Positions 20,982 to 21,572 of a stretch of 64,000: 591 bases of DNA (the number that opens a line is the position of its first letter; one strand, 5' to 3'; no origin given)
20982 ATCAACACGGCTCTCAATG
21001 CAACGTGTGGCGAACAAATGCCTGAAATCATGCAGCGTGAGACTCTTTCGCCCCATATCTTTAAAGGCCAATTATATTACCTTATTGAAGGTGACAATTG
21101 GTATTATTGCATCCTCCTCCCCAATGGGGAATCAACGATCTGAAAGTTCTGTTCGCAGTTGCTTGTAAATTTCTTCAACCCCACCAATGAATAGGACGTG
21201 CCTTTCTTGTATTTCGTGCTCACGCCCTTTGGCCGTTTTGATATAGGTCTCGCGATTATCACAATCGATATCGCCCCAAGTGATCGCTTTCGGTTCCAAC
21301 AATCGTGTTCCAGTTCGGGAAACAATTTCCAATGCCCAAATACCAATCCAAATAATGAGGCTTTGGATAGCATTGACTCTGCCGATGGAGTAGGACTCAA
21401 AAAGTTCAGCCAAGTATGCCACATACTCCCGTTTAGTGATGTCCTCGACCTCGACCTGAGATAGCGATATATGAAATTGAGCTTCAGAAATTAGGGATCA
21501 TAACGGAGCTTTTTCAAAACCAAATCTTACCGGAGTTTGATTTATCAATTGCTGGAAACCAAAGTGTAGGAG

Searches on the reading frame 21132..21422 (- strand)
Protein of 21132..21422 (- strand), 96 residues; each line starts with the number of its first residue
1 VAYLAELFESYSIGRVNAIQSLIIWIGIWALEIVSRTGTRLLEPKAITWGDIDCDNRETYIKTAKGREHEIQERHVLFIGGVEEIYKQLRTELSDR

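Call 4: search_protein_families(library=pfam, proteins=[window:21132-21422:-], max_evalue=0.01)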
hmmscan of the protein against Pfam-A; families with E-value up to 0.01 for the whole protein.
window:21132-21422:- (96 aa): 1 family
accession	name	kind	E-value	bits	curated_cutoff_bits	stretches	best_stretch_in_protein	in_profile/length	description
PF00589.27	Phage_integrase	-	0.00019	21.7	27.1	1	30-93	27-83/172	Phage integrase family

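Call 21: search_protein_families(library=ncbifam, proteins=[window:21132-21422:-], max_evalue=0.01)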
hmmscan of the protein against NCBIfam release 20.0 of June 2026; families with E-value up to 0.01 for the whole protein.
window:21132-21422:- (96 aa): 0 families
